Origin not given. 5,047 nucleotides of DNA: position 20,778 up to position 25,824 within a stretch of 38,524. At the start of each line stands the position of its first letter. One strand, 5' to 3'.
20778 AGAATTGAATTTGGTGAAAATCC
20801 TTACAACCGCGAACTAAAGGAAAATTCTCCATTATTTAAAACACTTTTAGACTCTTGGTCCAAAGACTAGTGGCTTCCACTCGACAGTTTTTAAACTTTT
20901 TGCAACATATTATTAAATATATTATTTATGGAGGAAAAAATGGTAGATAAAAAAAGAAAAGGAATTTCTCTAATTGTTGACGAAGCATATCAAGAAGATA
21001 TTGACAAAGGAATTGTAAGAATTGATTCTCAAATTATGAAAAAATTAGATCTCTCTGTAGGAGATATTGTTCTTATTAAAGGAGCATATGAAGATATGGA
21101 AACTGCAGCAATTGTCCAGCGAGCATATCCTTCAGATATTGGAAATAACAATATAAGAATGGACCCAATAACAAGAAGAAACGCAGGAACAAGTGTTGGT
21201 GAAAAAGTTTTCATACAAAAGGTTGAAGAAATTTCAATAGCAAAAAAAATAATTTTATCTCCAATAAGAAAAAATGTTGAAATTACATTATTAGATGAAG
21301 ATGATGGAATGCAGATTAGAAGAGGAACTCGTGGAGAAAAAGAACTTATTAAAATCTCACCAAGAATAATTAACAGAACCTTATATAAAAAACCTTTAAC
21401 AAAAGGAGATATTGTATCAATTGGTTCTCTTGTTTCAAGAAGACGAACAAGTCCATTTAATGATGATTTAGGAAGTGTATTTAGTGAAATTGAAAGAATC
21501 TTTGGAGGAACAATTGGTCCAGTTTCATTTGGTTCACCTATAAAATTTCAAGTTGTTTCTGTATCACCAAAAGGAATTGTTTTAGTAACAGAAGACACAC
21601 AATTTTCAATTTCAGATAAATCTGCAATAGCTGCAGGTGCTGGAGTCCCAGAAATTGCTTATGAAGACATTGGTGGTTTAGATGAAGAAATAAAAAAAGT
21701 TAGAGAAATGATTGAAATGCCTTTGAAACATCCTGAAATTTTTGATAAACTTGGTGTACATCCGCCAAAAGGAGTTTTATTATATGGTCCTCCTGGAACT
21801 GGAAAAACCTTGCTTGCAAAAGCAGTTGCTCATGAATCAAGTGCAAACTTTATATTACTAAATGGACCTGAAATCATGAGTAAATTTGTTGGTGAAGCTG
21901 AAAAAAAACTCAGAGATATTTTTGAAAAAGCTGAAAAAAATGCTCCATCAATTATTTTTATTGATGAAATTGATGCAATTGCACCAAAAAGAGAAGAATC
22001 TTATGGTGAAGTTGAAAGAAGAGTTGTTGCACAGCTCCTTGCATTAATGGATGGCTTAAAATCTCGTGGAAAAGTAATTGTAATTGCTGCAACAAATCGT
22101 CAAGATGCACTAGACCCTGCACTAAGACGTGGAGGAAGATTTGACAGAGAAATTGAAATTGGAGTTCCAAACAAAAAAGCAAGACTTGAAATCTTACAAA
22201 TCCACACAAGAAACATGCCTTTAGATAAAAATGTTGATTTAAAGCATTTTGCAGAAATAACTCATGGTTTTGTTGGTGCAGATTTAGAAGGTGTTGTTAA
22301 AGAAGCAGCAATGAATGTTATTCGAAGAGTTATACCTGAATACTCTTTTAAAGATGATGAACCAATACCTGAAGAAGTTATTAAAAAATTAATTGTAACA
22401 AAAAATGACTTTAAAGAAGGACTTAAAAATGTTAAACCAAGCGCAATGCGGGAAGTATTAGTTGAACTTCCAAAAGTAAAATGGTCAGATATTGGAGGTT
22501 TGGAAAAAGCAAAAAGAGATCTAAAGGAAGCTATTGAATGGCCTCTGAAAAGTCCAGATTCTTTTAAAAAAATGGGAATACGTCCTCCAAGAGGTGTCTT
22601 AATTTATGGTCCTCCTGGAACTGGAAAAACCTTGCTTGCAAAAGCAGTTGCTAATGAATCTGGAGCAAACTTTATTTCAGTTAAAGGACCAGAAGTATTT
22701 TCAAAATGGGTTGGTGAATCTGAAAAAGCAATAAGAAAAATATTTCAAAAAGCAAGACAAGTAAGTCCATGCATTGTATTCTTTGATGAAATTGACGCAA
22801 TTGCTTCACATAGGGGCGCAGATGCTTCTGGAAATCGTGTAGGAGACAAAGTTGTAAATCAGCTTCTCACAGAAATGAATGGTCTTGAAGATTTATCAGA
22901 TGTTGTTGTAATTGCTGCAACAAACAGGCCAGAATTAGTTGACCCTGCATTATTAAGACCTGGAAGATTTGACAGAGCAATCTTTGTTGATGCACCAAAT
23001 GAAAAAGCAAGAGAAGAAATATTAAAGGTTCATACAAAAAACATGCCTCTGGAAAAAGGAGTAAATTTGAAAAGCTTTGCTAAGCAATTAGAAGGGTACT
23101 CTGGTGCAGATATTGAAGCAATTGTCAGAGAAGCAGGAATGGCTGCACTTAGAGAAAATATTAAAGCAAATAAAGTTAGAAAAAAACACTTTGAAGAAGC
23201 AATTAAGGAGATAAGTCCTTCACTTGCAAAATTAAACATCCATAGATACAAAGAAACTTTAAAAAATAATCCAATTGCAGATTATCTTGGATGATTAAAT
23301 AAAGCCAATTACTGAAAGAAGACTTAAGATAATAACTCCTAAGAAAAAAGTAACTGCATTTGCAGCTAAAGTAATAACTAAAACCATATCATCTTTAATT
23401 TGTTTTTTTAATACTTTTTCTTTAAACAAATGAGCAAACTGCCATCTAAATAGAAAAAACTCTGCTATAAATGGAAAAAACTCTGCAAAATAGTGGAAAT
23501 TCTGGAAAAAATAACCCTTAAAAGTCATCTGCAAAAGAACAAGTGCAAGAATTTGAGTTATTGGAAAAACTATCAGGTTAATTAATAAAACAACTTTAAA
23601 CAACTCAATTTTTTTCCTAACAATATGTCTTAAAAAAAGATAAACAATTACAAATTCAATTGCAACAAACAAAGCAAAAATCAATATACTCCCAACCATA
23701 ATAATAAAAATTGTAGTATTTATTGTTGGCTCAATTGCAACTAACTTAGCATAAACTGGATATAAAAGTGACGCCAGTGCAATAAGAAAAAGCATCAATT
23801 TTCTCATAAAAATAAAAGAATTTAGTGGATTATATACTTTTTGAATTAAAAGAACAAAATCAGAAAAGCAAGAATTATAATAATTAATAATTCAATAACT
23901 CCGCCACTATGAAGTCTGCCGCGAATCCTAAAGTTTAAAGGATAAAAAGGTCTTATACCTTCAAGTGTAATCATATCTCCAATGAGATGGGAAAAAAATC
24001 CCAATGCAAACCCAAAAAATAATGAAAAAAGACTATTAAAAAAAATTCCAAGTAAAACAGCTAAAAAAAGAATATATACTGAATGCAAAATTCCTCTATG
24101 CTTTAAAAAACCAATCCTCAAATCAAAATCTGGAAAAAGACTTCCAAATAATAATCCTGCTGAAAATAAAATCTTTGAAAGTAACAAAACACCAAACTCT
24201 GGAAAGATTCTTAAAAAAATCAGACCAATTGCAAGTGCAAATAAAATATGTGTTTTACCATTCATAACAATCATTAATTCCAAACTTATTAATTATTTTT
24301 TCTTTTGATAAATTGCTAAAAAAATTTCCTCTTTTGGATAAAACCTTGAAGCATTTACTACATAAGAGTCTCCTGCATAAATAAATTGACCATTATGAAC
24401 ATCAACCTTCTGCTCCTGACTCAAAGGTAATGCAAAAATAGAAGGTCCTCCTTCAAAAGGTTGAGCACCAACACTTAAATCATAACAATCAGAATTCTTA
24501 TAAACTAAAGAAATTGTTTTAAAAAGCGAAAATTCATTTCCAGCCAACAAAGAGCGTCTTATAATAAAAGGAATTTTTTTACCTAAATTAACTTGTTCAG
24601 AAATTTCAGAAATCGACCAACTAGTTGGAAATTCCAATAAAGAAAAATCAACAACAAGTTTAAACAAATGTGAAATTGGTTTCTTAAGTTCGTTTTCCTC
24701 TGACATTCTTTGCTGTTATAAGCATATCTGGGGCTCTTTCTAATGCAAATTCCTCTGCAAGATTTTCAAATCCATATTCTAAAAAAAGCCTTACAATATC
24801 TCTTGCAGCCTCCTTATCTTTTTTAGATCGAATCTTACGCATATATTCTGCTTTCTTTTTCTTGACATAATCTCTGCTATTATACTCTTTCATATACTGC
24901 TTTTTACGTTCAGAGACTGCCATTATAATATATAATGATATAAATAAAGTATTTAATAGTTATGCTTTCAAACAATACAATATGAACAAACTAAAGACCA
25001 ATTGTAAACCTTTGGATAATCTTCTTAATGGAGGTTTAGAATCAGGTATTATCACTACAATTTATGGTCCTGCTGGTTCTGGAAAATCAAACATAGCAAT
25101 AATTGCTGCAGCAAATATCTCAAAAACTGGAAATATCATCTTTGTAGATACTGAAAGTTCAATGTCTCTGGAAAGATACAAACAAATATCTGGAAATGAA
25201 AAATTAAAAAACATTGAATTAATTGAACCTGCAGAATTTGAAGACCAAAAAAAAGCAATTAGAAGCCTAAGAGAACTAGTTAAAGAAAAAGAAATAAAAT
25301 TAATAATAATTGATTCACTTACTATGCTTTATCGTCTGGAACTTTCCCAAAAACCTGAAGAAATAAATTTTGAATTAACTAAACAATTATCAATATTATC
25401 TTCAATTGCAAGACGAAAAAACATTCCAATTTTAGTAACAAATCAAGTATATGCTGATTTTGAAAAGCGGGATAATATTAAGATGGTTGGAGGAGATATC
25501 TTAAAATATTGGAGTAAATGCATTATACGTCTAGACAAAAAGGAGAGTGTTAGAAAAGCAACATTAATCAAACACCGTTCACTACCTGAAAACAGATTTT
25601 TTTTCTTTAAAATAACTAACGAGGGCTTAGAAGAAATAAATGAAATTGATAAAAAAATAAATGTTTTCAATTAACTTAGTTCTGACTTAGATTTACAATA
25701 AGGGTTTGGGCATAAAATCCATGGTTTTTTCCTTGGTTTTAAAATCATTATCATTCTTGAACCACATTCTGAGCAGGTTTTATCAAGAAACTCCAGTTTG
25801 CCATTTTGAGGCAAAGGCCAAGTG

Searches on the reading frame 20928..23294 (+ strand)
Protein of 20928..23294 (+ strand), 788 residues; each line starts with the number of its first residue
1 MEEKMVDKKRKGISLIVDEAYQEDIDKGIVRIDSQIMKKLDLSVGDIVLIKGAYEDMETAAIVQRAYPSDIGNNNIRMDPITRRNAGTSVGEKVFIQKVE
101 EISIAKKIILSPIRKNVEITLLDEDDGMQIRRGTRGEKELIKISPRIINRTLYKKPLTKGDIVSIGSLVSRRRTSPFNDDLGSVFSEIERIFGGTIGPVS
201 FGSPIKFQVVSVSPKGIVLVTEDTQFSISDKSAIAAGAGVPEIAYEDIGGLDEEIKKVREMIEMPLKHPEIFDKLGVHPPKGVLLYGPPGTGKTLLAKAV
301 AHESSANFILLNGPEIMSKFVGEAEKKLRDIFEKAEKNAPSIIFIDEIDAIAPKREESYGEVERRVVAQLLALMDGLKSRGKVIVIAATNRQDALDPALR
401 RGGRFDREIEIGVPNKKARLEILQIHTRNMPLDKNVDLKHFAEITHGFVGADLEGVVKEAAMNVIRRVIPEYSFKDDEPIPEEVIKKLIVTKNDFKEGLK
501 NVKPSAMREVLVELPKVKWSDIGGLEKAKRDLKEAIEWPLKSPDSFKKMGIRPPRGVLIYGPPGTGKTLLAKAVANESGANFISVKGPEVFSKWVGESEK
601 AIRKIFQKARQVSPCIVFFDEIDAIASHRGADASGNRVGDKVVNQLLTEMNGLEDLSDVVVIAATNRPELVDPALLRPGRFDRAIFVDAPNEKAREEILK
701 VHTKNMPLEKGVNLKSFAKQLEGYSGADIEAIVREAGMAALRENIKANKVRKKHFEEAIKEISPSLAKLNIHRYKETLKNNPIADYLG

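Call 7: search_protein_families(library=pfam, proteins=[window:20928-23294:+], max_evalue=0.001)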
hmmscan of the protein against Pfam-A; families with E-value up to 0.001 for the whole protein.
window:20928-23294:+ (788 aa): 43 families (the best 25 are shown)
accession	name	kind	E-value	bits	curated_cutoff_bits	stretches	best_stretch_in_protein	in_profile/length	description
PF00004.35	AAA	-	5.8e-101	334.6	21.2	2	283-412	1-130/131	ATPase family associated with various cellular activities (AAA)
PF17862.7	AAA_lid_3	-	4.1e-32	109.7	27.2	2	712-757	2-45/45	AAA+ lid domain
PF02359.24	CDC48_N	-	2.4e-24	85.7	35.1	1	15-100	2-84/85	Cell division protein 48 (CDC48), N-terminal domain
PF05496.18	RuvB_N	-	6.7e-16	58.9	27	2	282-367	35-113/159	Holliday junction DNA helicase RuvB P-loop domain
PF13191.12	AAA_16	-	1.8e-14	55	32.6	2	280-386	24-138/167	AAA ATPase domain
PF07724.20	AAA_2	-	1.3e-12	48.5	27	1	283-376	6-101/166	AAA domain (Cdc48 subfamily)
PF06068.19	TIP49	-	1.7e-12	47.6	23.8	1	555-609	51-106/347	TIP49 P-loop domain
PF07728.20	AAA_5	-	1.1e-11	45.3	22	1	282-401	1-137/139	AAA domain (dynein-related subfamily)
PF13173.12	AAA_14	-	8.2e-11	42.5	27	1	283-351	5-74/129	AAA domain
PF23902.1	AAA_lid_PRS2_C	-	2.4e-10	40.8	34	1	418-461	3-47/73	PRS2 AAA+ lid C-terminal domain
PF13671.12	AAA_33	-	2.7e-10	41.1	27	1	283-394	2-83/143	AAA domain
PF02933.23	CDC48_2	-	4.8e-10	39.4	22.4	1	148-232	10-61/64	Cell division protein 48 (CDC48), domain 2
PF13401.12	AAA_22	-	8.2e-10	39.5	27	0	557-589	8-43/130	AAA domain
PF20720.3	nSTAND3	-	2.6e-09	37.4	27.2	0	282-424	19-150/155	Novel STAND NTPase 3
PF13521.12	AAA_28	-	5.7e-08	33.6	27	0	283-335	2-50/164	AAA domain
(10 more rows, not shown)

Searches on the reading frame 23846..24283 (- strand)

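Call 8: search_protein_families(library=pfam, proteins=[window:23846-24283:-], max_evalue=0.001)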
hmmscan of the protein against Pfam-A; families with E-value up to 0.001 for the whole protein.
window:23846-24283:- (145 aa): 2 families
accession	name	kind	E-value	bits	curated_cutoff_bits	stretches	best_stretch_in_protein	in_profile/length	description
PF04307.19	YdjM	-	2.8e-19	69.7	29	1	7-135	1-142/176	YdjM inner membrane protein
PF00882.24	Zn_dep_PLPC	-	4.5e-05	23.9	26.8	1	35-106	21-96/167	Zinc dependent phospholipase C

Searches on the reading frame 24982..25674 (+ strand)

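Call 8: search_protein_families(library=pfam, proteins=[window:24982-25674:+], max_evalue=0.001)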
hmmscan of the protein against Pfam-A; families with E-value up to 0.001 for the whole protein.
window:24982-25674:+ (230 aa): 10 families
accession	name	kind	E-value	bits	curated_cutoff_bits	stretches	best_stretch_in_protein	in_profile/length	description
PF08423.17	Rad51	-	1.5e-26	93.6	22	1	3-217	7-242/244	Rad51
PF06745.19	ATPase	-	7.3e-12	45.6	26.6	1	5-217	2-225/231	KaiC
PF00154.27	RecA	-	3.4e-11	43.5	27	1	16-192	46-226/262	recA bacterial DNA recombination protein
PF13481.12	AAA_25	-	4.1e-09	36.8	27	1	2-154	13-188/195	AAA domain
PF03796.21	DnaB_C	-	1.5e-07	31.5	27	1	91-165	115-187/255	DnaB-like helicase C terminal domain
PF13479.12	AAA_24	-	3.2e-07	30.8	27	1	25-120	5-80/195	AAA domain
PF01637.24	ATPase_2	-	4.7e-07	30.3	33.2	1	22-118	20-124/225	ATPase domain predominantly from Archaea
PF02283.22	CobU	-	9.6e-06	25.7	27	1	26-158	2-127/168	Cobinamide kinase / cobinamide phosphate guanyltransferase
PF10483.15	Elong_Iki1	-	0.00037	20.5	22.5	1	42-207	35-176/292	Elongator subunit Iki1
PF05707.18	Zot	-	0.00046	20.1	20.3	1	26-128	4-108/197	Zonular occludens toxin (Zot)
